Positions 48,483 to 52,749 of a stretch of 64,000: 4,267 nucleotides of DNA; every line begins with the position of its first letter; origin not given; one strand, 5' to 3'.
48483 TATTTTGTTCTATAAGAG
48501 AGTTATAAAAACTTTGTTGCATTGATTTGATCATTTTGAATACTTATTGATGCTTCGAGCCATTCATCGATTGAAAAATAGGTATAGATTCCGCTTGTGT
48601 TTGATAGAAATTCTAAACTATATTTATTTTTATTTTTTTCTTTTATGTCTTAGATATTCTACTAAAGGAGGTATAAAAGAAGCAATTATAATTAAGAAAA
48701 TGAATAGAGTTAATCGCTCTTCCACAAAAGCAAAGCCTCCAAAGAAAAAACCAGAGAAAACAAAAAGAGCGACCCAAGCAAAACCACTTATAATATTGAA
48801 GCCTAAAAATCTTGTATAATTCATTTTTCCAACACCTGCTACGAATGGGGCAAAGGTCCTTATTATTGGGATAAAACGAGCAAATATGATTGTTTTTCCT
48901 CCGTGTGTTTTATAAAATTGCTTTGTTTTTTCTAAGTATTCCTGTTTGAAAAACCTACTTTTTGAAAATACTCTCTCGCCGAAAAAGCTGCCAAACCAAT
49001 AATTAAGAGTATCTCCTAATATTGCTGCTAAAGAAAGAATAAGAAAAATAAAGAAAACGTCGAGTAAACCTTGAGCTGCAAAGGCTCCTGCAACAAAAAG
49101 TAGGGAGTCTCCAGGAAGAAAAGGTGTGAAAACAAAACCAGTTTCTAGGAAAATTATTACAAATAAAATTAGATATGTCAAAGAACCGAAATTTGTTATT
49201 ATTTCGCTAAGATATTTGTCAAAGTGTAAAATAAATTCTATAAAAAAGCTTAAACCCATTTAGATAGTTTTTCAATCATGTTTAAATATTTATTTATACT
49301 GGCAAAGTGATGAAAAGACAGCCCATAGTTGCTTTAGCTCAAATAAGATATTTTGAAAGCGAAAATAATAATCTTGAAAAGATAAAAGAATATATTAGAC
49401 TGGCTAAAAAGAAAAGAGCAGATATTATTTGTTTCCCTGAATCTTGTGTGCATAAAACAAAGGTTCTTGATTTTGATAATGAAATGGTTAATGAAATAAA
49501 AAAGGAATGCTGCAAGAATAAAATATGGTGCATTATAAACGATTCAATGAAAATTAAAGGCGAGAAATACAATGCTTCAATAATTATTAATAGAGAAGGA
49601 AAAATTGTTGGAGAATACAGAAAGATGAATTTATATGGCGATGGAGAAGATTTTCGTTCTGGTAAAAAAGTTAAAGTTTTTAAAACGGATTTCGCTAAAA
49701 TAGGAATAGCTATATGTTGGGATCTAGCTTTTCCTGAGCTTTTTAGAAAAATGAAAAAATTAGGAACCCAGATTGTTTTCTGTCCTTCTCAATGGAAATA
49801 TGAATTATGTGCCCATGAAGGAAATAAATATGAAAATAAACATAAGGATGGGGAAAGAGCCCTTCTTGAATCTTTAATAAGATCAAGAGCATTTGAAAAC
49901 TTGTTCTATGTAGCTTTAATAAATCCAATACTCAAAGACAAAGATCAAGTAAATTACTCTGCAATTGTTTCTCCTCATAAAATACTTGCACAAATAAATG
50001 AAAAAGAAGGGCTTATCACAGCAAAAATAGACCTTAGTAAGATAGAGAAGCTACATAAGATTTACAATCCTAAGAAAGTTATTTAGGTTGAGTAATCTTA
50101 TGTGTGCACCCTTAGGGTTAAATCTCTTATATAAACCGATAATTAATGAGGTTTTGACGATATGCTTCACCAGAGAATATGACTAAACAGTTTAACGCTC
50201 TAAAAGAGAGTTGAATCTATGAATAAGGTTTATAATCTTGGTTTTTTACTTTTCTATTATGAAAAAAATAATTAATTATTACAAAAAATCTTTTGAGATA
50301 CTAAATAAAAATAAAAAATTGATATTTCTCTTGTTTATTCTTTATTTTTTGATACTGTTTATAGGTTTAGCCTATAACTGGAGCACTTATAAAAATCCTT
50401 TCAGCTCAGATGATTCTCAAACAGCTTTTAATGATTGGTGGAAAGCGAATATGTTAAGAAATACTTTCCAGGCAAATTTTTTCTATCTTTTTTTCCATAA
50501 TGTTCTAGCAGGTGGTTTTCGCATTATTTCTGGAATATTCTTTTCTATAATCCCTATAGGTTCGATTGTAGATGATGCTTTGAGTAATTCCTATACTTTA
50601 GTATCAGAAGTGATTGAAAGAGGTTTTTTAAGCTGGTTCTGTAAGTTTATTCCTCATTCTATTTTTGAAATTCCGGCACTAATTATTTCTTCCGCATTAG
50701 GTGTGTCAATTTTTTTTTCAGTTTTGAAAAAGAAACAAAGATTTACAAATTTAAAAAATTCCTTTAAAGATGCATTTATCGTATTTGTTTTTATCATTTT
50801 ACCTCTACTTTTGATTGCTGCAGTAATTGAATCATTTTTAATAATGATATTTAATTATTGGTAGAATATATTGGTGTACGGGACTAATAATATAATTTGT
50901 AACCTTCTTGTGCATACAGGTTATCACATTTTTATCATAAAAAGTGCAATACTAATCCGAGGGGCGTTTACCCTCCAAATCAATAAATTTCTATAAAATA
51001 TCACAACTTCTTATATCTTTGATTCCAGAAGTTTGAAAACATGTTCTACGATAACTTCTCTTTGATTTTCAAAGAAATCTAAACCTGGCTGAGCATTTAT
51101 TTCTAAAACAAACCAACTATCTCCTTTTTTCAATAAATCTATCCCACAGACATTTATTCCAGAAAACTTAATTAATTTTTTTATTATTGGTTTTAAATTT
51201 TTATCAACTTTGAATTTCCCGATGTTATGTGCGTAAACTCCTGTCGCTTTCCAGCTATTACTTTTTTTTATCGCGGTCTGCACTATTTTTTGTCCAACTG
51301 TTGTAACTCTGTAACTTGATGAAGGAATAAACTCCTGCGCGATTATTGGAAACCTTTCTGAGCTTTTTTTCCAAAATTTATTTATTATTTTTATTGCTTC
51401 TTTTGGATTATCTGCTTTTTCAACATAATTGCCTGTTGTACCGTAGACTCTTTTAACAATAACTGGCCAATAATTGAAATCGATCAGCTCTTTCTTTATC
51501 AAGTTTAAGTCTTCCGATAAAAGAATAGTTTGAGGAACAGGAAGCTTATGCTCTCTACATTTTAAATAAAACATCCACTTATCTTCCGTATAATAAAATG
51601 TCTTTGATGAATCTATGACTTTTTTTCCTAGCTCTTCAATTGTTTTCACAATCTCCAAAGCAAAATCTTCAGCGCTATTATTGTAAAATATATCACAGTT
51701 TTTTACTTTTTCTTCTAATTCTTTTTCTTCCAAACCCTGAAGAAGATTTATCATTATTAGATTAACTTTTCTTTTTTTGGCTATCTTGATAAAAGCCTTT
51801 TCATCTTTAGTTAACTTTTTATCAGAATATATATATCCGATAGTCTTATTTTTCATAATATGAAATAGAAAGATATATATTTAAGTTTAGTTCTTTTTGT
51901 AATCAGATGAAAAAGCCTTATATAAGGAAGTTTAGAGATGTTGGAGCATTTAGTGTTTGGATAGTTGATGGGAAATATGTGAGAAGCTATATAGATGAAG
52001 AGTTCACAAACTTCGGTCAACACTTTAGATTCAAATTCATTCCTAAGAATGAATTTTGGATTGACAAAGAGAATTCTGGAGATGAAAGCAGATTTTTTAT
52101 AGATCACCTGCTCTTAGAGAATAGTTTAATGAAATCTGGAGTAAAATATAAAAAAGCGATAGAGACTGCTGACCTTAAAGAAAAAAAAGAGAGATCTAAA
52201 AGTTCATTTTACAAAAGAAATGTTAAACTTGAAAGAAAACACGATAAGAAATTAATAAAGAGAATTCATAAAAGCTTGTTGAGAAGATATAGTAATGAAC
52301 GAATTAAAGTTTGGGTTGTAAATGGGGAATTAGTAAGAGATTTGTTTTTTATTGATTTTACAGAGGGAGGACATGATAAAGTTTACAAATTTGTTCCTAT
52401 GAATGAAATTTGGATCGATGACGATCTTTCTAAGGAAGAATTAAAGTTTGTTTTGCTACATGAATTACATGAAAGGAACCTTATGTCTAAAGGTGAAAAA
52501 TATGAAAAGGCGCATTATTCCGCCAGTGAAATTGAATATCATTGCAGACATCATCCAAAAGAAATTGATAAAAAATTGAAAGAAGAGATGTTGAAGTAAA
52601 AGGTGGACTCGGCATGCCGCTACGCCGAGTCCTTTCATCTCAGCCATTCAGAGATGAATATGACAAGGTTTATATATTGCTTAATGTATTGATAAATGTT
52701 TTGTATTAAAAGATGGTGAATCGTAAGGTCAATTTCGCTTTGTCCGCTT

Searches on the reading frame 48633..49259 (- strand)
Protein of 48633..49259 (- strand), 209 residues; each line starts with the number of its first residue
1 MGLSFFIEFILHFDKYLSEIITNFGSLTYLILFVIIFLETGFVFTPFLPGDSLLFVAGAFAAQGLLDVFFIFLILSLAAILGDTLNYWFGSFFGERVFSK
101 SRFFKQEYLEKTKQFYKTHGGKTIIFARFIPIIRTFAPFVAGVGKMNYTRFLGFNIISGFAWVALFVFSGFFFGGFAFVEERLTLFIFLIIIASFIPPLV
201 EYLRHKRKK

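Call 6: search_protein_families(library=pfam, proteins=[window:48633-49259:-], max_evalue=0.01)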
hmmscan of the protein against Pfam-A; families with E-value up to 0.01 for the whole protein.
seq(209 aa): 1 family
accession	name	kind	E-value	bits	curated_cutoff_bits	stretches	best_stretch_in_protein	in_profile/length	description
PF09335.16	VTT_dom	-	1.3e-20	74.6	33.9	1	48-170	1-121/123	VTT domain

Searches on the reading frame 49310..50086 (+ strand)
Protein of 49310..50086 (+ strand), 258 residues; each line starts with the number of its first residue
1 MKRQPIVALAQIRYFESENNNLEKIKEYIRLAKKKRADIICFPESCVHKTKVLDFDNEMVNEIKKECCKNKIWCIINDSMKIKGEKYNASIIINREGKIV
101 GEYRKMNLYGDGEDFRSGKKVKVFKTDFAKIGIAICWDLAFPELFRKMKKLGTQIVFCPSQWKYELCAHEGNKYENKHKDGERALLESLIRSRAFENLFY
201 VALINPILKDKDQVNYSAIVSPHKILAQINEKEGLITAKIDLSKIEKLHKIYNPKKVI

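Call 6: search_protein_families(library=pfam, proteins=[window:49310-50083:+], max_evalue=0.01)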
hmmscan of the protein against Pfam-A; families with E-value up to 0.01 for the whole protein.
seq(258 aa): 1 family
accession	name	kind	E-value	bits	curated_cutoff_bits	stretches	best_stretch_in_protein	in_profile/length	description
PF00795.27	CN_hydrolase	-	3.4e-39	135.2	23.2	1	7-248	2-254/256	Carbon-nitrogen hydrolase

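Call 27: find_related_loci(query=window:49310-50083:+, collection=genome_contigs, flank=10000)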
Query seq(258 aa) (258 aa) in genome_contigs; peptide patterns used: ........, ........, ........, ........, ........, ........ (x = any residue, [..] = any of these).
49 stretches matched a pattern; 1 encode a relative of the query (tblastn E <= 1e-3); 1 distinct loci.
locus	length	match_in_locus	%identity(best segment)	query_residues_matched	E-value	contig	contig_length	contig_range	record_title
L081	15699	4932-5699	62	3-258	5e-119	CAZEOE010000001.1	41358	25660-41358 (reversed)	MAG TPA_asm: Candidatus Woesearchaeota archaeon isolate SRP329715_co1_212 genome assembly, contig: NODE_1223_length_4135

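Call 50: find_encoding_contigs(protein=window:49310-50086:+, flank=4000, max_places=2)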
Protein window:49310-50086:+ (258 aa): 3 contigs read that carry it; 2 places shown.
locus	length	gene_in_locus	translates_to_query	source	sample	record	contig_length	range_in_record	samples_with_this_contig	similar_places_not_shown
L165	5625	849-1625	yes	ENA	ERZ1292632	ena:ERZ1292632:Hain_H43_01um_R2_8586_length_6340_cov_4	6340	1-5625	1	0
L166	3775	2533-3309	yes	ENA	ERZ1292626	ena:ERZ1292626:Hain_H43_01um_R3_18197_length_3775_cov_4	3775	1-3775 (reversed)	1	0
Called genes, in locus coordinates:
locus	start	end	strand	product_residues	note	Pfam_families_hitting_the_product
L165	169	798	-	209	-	PF09335:VTT_dom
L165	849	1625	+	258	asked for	PF00795:CN_hydrolase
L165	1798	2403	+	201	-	PF01944:SpoIIM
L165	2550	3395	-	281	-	PF02655:ATP-grasp_3, PF08443:RimK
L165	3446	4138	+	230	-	-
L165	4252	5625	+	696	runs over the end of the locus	?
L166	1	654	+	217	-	?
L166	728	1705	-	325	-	-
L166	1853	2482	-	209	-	PF09335:VTT_dom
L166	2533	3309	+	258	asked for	PF00795:CN_hydrolase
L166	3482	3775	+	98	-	?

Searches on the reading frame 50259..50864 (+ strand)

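Call 41: search_protein_families(library=pfam, proteins=[window:50259-50864:+], max_evalue=0.01)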
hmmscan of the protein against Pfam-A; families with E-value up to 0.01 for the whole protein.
window:50259-50864:+ (201 aa): 2 families
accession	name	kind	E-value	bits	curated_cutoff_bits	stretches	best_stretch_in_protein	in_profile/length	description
PF01944.22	SpoIIM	-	7.3e-19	68.7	26.9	1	29-194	5-161/163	Stage II sporulation protein M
PF17158.10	MASE4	-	0.0012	18.8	28.4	0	6-66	97-160/239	Membrane-associated sensor, integral membrane domain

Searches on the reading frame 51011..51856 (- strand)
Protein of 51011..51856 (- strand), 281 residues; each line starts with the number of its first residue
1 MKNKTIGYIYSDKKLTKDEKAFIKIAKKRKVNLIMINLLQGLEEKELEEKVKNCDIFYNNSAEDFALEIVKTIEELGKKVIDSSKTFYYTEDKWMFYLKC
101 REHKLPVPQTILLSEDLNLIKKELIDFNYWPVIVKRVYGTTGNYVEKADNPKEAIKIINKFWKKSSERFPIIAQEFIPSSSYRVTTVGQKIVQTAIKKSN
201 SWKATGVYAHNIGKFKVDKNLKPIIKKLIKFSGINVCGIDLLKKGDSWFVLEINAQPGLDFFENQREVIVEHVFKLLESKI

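Call 41: search_protein_families(library=pfam, proteins=[window:51011-51856:-], max_evalue=0.01)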
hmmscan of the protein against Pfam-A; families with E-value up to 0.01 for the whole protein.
window:51011-51856:- (281 aa): 3 families
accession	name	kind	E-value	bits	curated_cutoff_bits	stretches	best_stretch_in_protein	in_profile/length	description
PF08443.16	RimK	-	1.2e-17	64.5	21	1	92-267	3-177/188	RimK-like ATP-grasp domain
PF02655.19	ATP-grasp_3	-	3.8e-11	43.8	23.2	1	91-256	2-156/160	ATP-grasp domain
PF14397.11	ATPgrasp_ST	-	0.00017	21.3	31.4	0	227-268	224-267/278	Sugar-transfer associated ATP-grasp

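Call 58: find_related_loci(query=window:51011-51856:-, collection=genome_contigs, flank=10000)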
Query window:51011-51856:- (281 aa) in genome_contigs; peptide patterns used: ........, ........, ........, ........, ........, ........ (x = any residue, [..] = any of these).
179 stretches matched a pattern; 23 encode a relative of the query (tblastn E <= 1e-3); 23 distinct loci.
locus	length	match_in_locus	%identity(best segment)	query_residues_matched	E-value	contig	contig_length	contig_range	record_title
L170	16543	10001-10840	71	1-280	5e-133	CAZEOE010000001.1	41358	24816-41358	MAG TPA_asm: Candidatus Woesearchaeota archaeon isolate SRP329715_co1_212 genome assembly, contig: NODE_1223_length_4135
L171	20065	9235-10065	58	1-277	2e-104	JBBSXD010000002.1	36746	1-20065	MAG: Nanoarchaeota archaeon isolate H51-bin082_1 H51_bin082_1_000000000002, whole genome shotgun sequence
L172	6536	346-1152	56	2-270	2e-104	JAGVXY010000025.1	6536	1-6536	Candidatus Woesearchaeota archaeon isolate RIFOXYB1_FULL_34_13 rifoxyb1_full_scaffold_8237, whole genome shotgun sequenc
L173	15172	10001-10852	57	1-280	2e-103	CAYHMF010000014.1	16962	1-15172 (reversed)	MAG TPA_asm: Candidatus Woesearchaeota archaeon isolate ERP119705_co13_638 genome assembly, contig: NODE_4222_length_169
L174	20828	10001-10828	60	1-277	6e-105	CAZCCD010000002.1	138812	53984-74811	MAG TPA_asm: Candidatus Woesearchaeota archaeon isolate binchicken_co38_509 genome assembly, contig: NODE_315_length_138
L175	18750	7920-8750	56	1-277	4e-103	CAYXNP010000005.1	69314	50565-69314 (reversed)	MAG TPA_asm: Candidatus Woesearchaeota archaeon isolate SRP050083_co1_23 genome assembly, contig: NODE_79_length_69314_c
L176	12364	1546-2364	52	5-277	7e-98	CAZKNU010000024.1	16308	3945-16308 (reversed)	MAG TPA_asm: uncultured Methanosarcinales archaeon isolate binchicken_co191_55 genome assembly, contig: NODE_2503_length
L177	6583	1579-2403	52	6-280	1e-96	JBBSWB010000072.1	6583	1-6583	MAG: Nanoarchaeota archaeon isolate H41-bin204_1 H41_bin204_1_000000000072, whole genome shotgun sequence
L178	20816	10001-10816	55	5-277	2e-95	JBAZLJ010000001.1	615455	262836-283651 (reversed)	MAG: Candidatus Woesearchaeota archaeon isolate SO_2017_LW4_166 scaffold_37_c1_LW137-91_2017, whole genome shotgun seque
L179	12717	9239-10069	54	1-277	6e-95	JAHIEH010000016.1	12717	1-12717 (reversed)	MAG: Nanoarchaeota archaeon isolate KR11_0.1_MetaG.mb.113 KR11_0.1_MetaG.mb.113_k141_170166, whole genome shotgun sequen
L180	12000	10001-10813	54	7-277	1e-94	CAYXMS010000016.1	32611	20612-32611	MAG TPA_asm: uncultured bacterium isolate SRP141376_co4_134 genome assembly, contig: NODE_2431_length_32611_cov_10.79801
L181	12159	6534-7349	53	6-277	2e-94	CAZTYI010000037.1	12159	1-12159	MAG TPA_asm: uncultured bacterium isolate SRP178699_co2_508 genome assembly, contig: NODE_4834_length_12159_cov_5.505618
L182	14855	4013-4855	57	1-281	6e-110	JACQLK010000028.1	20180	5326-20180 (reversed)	MAG: Candidatus Pacearchaeota archaeon isolate NC_groundwater_1201_Ag_S-0.1um_38_135 S_p1_S3_coassembly_k141_2323566, wh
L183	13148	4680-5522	61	1-281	1e-107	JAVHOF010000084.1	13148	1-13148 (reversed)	MAG: Candidatus Pacearchaeota archaeon isolate WB01no4_31_21 NODE_2912_length_13148_cov_13.586573, whole genome shotgun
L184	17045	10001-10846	38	5-280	2e-53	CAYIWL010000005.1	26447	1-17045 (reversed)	MAG TPA_asm: Candidatus Woesearchaeota archaeon isolate ERP119705_co6_841 genome assembly, contig: NODE_1802_length_2644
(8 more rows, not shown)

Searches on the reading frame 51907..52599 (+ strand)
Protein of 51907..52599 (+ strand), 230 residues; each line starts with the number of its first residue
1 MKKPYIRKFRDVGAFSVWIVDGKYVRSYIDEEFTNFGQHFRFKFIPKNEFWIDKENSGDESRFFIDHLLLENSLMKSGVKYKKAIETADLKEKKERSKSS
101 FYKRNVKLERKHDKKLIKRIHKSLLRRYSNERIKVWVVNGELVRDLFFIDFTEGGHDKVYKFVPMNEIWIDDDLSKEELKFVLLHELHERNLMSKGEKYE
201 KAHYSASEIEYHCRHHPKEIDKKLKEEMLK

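Call 41: search_protein_families(library=pfam, proteins=[window:51907-52599:+], max_evalue=0.01)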
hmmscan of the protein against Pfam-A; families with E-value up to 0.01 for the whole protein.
window:51907-52599:+ (230 aa): 0 families

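Call 42: search_protein_families(library=ncbifam, proteins=[window:51907-52599:+], max_evalue=0.01)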
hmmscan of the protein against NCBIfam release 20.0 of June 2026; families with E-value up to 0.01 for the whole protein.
window:51907-52599:+ (230 aa): 0 families
